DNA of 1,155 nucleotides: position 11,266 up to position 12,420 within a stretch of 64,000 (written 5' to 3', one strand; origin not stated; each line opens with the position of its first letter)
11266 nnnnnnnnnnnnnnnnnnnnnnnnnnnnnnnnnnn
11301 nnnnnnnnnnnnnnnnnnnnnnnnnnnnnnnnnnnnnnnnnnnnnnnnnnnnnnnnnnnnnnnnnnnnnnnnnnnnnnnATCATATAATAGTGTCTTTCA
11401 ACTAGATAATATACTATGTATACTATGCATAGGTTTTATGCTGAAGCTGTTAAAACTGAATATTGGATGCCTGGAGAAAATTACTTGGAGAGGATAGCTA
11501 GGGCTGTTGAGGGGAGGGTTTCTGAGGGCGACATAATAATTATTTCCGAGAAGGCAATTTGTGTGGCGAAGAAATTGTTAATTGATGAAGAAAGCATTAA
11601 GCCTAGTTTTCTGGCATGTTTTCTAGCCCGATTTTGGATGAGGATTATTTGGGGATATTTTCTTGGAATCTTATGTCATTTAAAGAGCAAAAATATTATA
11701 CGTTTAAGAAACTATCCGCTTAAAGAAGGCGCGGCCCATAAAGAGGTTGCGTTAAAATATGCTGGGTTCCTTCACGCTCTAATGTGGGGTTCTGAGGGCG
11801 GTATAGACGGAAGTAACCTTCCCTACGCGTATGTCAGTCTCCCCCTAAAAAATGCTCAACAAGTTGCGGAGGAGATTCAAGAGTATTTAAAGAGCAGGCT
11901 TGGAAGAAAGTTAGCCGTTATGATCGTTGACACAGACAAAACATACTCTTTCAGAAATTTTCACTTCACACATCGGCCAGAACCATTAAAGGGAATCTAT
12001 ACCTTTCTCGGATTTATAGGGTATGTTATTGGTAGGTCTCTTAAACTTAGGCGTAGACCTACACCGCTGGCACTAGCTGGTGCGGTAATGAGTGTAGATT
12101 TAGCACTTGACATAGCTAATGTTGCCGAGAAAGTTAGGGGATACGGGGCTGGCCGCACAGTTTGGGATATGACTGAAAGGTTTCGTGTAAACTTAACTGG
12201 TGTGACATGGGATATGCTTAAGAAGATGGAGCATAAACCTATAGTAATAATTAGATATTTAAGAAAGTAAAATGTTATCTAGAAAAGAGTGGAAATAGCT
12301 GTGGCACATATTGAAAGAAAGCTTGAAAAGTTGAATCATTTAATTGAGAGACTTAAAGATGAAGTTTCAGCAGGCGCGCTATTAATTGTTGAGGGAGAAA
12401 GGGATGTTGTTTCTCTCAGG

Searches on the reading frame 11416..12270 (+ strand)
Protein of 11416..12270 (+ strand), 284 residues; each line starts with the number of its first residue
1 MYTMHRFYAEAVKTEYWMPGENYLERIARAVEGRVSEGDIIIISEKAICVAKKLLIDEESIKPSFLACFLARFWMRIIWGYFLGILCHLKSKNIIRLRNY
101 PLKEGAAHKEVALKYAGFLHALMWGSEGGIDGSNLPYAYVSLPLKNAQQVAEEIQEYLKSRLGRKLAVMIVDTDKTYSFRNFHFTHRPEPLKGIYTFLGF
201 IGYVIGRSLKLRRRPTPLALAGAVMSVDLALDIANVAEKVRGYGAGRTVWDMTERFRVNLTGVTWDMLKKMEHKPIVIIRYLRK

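Call 3: search_protein_families(library=pfam, proteins=[window:11416-12270:+], max_evalue=0.01)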
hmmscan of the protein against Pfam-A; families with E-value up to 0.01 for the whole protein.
window:11416-12270:+ (284 aa): 1 family
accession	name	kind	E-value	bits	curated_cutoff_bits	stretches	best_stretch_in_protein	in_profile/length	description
PF01996.21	F420_ligase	-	1.4e-16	61.1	25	1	12-175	2-151/218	F420-0:Gamma-glutamyl ligase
